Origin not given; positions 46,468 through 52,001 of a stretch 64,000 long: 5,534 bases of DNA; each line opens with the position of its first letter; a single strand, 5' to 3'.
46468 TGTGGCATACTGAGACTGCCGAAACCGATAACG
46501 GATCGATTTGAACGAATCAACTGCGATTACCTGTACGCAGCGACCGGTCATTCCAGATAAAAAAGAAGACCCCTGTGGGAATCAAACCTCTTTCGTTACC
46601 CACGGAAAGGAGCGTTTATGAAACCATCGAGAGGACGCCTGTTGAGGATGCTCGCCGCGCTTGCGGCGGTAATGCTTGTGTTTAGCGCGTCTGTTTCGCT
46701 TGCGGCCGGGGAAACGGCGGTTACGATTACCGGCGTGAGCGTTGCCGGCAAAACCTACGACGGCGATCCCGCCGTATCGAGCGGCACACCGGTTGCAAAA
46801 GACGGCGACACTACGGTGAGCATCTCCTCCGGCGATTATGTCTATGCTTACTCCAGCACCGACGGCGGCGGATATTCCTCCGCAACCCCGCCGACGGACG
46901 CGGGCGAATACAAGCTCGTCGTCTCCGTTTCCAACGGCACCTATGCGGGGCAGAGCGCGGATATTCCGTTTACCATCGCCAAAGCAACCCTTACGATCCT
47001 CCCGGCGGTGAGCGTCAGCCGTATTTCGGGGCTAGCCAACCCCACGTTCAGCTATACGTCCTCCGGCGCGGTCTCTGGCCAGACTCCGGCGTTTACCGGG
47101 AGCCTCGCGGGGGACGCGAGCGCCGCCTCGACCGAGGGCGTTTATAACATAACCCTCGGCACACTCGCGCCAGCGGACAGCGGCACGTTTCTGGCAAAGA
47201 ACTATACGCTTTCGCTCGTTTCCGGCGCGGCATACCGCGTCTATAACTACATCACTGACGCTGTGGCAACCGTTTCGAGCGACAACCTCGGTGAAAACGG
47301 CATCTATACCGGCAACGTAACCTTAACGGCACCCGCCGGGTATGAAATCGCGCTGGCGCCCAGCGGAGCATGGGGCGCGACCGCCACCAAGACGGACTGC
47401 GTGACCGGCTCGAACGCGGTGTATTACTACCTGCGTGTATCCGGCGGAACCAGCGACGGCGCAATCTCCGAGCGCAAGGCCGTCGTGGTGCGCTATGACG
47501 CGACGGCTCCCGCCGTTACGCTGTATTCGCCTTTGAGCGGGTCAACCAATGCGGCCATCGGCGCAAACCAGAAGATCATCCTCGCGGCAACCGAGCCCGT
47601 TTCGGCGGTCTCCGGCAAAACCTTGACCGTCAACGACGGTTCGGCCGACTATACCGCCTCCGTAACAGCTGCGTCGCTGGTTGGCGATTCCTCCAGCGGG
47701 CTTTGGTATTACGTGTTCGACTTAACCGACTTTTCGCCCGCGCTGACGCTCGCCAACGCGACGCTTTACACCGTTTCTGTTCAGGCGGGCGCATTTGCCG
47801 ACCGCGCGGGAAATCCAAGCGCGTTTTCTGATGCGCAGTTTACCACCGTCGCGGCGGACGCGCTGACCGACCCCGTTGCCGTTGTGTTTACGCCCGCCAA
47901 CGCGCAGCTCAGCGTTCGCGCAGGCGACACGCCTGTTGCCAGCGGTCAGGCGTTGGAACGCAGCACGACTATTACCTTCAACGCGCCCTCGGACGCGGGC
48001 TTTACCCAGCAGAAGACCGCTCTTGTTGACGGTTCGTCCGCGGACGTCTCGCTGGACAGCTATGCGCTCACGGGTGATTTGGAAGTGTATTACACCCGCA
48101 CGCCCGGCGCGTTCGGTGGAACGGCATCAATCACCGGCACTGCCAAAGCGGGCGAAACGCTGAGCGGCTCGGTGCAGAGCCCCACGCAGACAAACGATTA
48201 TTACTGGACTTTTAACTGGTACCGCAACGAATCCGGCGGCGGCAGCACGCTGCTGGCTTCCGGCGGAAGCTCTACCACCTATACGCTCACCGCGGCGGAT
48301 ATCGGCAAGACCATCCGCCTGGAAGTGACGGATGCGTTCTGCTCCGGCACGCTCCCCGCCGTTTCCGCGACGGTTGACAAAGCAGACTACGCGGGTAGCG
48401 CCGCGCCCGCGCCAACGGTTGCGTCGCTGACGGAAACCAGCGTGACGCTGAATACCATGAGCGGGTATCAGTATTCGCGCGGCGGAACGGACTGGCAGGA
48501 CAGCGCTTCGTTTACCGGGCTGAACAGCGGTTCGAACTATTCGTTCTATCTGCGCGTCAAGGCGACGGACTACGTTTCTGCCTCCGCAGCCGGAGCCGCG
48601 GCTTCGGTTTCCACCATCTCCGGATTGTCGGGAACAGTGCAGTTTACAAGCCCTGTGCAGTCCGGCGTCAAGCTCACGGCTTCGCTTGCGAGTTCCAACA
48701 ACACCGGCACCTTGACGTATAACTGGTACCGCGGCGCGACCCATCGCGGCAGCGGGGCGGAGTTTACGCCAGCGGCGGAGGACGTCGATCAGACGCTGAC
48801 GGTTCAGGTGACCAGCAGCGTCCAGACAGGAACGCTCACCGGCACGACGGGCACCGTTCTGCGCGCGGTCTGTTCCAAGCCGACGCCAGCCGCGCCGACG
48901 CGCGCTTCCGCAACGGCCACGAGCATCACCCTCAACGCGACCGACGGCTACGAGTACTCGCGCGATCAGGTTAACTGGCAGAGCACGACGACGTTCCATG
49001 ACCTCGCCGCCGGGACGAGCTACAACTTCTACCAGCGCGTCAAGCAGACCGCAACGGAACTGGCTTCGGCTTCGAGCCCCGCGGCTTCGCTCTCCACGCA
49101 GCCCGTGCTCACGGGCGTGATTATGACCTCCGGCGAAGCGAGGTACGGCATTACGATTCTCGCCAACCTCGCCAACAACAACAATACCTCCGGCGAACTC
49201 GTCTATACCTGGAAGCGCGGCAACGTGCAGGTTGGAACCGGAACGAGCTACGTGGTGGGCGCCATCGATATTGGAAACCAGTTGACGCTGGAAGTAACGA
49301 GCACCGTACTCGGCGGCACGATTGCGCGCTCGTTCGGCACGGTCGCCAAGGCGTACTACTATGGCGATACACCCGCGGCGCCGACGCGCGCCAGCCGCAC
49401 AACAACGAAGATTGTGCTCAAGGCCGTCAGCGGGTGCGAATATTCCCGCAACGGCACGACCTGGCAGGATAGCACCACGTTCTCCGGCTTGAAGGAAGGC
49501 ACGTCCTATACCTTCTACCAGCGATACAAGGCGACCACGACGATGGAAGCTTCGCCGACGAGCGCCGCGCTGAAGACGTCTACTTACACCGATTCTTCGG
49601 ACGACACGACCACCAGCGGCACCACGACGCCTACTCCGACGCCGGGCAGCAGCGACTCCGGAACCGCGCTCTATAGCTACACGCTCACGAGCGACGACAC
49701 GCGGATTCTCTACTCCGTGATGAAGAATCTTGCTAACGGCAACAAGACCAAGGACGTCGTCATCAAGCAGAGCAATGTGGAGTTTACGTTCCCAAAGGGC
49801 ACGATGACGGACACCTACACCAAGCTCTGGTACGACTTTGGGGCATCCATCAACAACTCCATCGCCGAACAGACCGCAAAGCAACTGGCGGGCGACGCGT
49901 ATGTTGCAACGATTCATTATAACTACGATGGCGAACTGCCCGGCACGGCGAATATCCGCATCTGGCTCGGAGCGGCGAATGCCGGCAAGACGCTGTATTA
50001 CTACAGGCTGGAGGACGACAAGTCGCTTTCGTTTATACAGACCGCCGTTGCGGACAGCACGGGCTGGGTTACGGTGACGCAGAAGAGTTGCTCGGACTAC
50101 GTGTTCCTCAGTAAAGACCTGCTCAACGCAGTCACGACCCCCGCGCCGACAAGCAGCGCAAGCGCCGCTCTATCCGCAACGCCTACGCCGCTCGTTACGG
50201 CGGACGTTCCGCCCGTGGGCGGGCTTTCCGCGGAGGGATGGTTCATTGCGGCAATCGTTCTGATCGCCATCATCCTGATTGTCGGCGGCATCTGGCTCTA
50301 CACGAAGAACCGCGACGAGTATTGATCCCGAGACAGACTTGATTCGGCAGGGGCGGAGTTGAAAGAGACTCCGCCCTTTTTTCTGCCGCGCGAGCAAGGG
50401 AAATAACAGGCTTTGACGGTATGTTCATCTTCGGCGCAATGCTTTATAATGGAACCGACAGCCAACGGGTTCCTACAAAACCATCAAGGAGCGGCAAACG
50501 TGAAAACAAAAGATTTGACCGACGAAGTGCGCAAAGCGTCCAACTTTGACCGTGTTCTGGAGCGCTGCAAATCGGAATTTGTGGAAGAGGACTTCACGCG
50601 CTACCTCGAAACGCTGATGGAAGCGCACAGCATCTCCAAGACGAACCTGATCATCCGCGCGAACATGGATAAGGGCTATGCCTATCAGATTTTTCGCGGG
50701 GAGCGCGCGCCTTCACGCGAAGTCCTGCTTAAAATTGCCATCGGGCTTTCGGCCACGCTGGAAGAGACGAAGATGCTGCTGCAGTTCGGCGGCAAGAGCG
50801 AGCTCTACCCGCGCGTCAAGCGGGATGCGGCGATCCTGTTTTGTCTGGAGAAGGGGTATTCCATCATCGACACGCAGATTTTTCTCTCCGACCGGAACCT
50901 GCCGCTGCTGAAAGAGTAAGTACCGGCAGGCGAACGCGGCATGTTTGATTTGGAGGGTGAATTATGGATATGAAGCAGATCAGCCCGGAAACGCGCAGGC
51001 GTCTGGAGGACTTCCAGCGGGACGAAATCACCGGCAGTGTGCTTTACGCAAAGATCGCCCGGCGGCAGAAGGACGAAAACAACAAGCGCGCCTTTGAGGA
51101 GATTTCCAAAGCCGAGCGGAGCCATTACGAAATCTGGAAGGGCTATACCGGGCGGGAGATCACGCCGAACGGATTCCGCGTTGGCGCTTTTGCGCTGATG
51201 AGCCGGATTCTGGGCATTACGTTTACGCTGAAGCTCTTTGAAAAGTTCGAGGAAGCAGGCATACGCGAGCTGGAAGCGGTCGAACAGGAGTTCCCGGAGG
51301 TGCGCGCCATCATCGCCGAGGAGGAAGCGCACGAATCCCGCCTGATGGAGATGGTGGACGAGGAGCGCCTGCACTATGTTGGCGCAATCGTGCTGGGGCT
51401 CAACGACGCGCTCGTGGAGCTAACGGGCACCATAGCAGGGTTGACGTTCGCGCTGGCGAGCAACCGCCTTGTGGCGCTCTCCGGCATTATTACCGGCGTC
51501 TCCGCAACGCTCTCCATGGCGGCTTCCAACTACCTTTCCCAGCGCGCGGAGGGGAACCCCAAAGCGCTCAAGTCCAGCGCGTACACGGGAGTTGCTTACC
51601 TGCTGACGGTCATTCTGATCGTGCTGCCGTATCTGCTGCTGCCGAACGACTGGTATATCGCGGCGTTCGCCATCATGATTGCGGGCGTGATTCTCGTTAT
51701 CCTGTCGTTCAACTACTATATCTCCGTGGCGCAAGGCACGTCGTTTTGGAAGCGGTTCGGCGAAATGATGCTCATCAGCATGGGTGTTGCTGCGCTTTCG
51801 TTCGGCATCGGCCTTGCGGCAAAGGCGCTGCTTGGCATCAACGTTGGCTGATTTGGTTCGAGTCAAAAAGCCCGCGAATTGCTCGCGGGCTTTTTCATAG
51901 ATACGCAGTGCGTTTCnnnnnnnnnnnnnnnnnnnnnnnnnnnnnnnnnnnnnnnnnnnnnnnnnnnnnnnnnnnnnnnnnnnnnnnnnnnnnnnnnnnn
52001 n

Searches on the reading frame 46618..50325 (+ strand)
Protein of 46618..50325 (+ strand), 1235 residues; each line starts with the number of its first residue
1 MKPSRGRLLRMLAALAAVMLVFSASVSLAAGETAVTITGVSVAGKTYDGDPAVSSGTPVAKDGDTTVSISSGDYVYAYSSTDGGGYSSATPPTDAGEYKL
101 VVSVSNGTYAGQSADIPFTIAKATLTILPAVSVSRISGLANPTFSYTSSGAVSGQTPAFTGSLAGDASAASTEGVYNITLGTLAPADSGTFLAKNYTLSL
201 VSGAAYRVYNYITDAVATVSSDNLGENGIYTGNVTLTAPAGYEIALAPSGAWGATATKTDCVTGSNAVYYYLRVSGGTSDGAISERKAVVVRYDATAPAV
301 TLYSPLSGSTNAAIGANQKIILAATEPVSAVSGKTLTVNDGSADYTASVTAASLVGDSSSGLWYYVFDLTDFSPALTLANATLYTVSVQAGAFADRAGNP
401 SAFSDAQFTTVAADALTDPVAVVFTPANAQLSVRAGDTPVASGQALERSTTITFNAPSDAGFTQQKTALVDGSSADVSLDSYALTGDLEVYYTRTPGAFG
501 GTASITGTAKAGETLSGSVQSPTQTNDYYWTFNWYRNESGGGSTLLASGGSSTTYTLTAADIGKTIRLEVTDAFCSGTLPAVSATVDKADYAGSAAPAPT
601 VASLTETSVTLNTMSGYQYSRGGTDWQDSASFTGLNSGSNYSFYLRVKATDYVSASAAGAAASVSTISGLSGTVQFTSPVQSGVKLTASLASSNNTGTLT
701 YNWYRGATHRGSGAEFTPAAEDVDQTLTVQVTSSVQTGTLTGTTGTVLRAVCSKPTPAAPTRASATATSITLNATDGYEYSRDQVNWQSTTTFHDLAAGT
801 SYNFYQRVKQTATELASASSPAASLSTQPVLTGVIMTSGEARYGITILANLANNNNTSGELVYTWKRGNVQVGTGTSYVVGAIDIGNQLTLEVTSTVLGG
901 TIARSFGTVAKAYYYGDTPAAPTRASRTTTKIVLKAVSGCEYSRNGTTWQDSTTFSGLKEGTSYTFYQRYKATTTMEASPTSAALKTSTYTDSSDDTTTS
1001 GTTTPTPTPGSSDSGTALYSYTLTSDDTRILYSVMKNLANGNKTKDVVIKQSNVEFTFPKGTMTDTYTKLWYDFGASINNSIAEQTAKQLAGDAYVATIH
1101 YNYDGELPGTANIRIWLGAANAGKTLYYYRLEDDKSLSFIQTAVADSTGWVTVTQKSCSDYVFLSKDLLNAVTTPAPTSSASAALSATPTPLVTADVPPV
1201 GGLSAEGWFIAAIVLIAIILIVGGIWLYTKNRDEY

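Call 15: search_protein_families(library=pfam, proteins=[window:46618-50325:+], max_evalue=0.001)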
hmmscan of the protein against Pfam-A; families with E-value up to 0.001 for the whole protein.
window:46618-50325:+ (1235 aa): 2 families
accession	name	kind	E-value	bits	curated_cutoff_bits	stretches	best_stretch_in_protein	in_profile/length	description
PF00041.27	fn3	-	6.4e-05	23.5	25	0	945-968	44-66/84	Fibronectin type III domain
PF23197.1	IG_AIR9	-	0.00075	19.7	27.5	1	531-570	32-70/87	AIR9 A9 domain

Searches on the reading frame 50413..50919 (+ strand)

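Call 15: search_protein_families(library=pfam, proteins=[window:50413-50919:+], max_evalue=0.001)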
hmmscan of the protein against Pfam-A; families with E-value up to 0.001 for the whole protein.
window:50413-50919:+ (168 aa): 1 family
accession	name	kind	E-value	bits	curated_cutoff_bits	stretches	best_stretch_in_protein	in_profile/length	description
PF13560.12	HTH_31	-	0.00069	20.3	27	1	61-118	2-60/64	Helix-turn-helix domain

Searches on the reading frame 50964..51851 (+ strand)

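Call 15: search_protein_families(library=pfam, proteins=[window:50964-51851:+], max_evalue=0.001)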
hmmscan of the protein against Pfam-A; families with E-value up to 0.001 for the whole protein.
window:50964-51851:+ (295 aa): 2 families
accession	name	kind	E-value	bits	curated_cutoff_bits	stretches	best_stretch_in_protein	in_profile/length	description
PF01988.24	VIT1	-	7.6e-13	49.2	28.1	2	140-196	2-59/214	VIT family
PF02915.23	Rubrerythrin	-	0.00044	21.1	22.8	0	22-59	97-134/137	Rubrerythrin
